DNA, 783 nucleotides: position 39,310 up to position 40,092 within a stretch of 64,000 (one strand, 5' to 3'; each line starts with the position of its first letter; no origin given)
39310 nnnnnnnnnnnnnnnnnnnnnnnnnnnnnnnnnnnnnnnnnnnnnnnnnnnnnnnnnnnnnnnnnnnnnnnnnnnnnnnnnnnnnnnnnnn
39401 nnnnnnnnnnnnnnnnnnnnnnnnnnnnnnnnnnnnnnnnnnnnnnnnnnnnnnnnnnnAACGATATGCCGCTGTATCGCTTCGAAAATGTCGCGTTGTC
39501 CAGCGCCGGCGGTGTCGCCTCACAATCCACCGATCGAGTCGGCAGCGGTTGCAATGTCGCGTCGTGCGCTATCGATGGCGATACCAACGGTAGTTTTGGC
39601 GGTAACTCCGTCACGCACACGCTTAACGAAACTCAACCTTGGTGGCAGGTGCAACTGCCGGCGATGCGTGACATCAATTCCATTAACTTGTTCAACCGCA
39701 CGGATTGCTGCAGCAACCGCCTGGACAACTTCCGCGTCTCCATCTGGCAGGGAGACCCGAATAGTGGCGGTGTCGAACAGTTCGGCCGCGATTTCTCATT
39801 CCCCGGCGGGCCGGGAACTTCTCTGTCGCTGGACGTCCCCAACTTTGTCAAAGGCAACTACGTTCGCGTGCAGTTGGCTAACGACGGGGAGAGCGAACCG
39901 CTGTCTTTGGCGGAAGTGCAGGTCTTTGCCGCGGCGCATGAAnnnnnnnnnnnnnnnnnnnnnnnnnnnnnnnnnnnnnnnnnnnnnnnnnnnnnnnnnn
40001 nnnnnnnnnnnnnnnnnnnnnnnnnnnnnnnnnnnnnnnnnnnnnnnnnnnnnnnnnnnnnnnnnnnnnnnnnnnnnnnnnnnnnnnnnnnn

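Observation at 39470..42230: One canonical F-type (fucose-binding) lectin motif plus two degenerate copies in the 1836-aa protein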

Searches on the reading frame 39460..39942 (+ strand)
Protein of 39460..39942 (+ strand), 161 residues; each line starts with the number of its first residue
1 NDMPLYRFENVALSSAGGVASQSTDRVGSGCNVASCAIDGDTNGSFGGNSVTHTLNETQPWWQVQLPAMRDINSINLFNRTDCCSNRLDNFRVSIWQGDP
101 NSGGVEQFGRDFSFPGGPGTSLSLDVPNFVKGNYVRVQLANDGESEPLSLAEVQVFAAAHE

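Call 8: search_protein_families(library=pfam, proteins=[window:39460-39942:+], max_evalue=1)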
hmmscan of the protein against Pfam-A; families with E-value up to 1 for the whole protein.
seq(161 aa): 4 families
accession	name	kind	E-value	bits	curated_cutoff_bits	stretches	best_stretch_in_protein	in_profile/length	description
PF22633.2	F5_F8_type_C_2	-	9.8e-17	61.8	27.8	1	37-137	2-91/91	NedA-like, galactose-binding domain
PF00754.31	F5_F8_type_C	-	1.3e-09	38.7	28.2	1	21-147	3-121/127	F5/8 type C domain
PF24607.1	CBM_AftD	-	0.046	13.7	27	1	27-79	12-63/149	Arabinofuranosyltransferase D, third carbohydrate binding module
PF07738.19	Sad1_UNC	-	0.067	13.7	22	1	53-157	22-130/132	Sad1 / UNC-like C-terminal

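Call 9: search_solved_structures(query=window:39460-39942:+, max_evalue=0.01, show_alignments=3)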
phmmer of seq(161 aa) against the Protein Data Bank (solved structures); distinct sequences matched with E-value up to 0.01: 6.
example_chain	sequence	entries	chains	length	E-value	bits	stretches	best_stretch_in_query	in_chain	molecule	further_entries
3cqo_A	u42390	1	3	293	8.5e-28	100.3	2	6-156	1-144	FBP32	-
2j1r_A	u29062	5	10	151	1.7e-17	66.8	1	35-157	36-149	FUCOLECTIN-RELATED PROTEIN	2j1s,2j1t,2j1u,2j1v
2j22_A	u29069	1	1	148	2.7e-17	66.1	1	23-157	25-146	FUCOLECTIN-RELATED PROTEIN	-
3le0_A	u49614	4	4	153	3.1e-15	59.4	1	16-159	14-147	Platelet aggregation factor Sm-hPAF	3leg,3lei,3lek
4gwi_A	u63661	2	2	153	4.4e-15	58.9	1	16-159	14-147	Platelet aggregation factor Sm-hPAF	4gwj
1k12_A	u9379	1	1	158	9.5e-14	54.6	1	6-155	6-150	LECTIN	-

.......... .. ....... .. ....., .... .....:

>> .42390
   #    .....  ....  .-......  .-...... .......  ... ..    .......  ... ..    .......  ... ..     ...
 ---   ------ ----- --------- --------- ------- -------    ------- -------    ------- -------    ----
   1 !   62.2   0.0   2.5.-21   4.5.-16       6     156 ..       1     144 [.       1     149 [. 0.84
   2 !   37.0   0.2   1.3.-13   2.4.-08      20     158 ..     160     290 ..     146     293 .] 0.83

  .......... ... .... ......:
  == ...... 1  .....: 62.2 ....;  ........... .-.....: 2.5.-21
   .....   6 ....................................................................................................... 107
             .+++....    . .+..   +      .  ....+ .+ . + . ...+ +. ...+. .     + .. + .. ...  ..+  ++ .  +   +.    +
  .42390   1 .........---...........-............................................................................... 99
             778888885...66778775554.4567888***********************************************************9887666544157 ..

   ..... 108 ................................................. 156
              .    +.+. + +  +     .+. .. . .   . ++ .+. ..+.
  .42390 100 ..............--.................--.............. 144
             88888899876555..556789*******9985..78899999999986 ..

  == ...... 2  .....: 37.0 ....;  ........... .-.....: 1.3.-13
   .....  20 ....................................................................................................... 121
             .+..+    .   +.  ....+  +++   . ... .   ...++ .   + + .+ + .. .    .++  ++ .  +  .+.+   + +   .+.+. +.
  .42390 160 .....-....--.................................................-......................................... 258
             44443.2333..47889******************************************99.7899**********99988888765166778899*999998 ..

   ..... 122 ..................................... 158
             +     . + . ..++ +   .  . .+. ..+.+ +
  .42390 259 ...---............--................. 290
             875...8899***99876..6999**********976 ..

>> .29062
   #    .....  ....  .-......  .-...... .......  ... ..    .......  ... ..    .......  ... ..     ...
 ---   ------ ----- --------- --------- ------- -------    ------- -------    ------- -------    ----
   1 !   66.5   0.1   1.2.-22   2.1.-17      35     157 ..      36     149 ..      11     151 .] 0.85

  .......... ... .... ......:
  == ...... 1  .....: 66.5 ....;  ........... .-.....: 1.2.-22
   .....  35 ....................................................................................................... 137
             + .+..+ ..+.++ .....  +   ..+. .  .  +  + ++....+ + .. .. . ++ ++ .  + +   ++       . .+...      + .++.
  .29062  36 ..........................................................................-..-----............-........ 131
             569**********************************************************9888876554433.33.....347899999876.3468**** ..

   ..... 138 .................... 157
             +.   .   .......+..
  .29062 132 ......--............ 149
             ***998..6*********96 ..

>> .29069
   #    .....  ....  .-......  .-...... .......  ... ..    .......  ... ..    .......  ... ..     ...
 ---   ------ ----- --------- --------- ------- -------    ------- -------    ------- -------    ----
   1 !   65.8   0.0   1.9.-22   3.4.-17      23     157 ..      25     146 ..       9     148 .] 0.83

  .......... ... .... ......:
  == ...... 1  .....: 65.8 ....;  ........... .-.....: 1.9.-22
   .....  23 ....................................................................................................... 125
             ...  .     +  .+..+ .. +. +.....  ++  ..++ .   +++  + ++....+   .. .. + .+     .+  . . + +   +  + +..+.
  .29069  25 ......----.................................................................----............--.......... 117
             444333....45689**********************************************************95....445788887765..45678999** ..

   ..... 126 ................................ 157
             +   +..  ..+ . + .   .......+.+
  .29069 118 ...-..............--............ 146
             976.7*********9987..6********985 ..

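Call 55: predict_structure(alignment_id=A2)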
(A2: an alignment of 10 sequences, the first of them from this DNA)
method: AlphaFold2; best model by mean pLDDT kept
length: 154 residues; sequences in the alignment: 10
mean_pLDDT: 85.1   pTM: 0.85
mean pLDDT of the five models: 85.1, 83.6, 80.6, 79.4, 77.6
residues with pLDDT >= 90: 69; 70-90: 60; 50-70: 25; < 50: 0
segments of 3 or more residues with pLDDT < 50: none
pLDDT, mean of each block of 10 residues (from residue 1): 84 92 83 75 73 91 95 74 82 96 89 80 94 79 87 85
secondary structure, 60 per line:
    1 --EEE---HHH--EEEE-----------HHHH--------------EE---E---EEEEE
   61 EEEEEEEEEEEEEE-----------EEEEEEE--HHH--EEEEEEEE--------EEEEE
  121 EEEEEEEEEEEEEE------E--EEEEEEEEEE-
elements in order: E3-5 E14-17 H29-32 E56-74 E86-92 E100-107 E116-134 E144-153

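Call 59: fold_search(model_id=the predicted structure, library=pdb)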
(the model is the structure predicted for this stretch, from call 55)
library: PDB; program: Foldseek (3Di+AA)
matches with E <= 10: 1243; with E <= 0.001: 222
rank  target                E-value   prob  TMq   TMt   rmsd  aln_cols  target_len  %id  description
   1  2j22                  1.2e-11  1.00  0.78  0.87   2.6       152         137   31  Structure of a Streptococcus pneumoniae fucose binding module, SpX-3 (released 2006-09-06)
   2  3cqo_A                1.2e-11  1.00  0.80  0.44   2.7       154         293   33  Crystal structure of a f-lectin (fucolectin) from morone saxatilis (striped bass) serum (released 2009-04-28)
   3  4gwj_A                2.0e-11  1.00  0.80  0.87   2.5       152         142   34  His 62 mutant of the lectin binding domain of Lectinolysin complexed with Lewis b (released 2012-11-21)
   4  4gwi_A                2.8e-11  1.00  0.80  0.85   2.5       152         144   34  His 62 mutant of the lectin binding domain of lectinolysin complexed with Lewis y (released 2012-11-21)
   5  3lei                  1.1e-10  1.00  0.80  0.86   2.5       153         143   35  Lectin Domain of Lectinolysin complexed with Fucose (released 2010-12-29)
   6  3le0                  1.4e-10  1.00  0.79  0.85   2.5       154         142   34  Lectin Domain of Lectinolysin complexed with Glycerol (released 2010-12-29)
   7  3lek_A                1.8e-10  1.00  0.79  0.86   2.6       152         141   34  Lectin Domain of Lectinolysin complexed with Lewis B Antigen (released 2010-12-29)
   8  2j1r_B                2.8e-10  1.00  0.78  0.87   2.5       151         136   32  Structure of a Streptococcus pneumoniae fucose binding module (released 2006-09-06)
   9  2j1t_A                3.1e-10  1.00  0.77  0.86   2.5       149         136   32  Structure of a Streptococcus pneumoniae fucose binding module in complex with the Lewis Y antigen (released 2006-09-06)
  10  1k12                  3.9e-10  1.00  0.81  0.79   2.8       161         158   32  Fucose Binding lectin (released 2002-07-31)
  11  2j1r_A                4.7e-10  1.00  0.78  0.84   2.5       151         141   32  Structure of a Streptococcus pneumoniae fucose binding module (released 2006-09-06)
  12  4a44                  4.0e-08  1.00  0.66  0.71   3.5       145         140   19  CpGH89CBM32-5, from Clostridium perfringens, in complex with the Tn Antigen (released 2012-04-04)
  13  4a41                  6.4e-08  1.00  0.69  0.76   3.2       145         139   18  CpGH89CBM32-5, from Clostridium perfringens, in complex with galactose (released 2012-04-04)
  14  2v72                  1.2e-07  1.00  0.70  0.78   3.5       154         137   18  The structure of the family 32 CBM from C. perfringens NanJ in complex with galactose (released 2007-08-21)
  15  3ggl                  6.3e-07  1.00  0.68  0.65   3.5       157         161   19  X-Ray Structure of the C-terminal domain (277-440) of Putative chitobiase from Bacteroides thetaiotaomicron. Northeast S (released 2009-03-31)
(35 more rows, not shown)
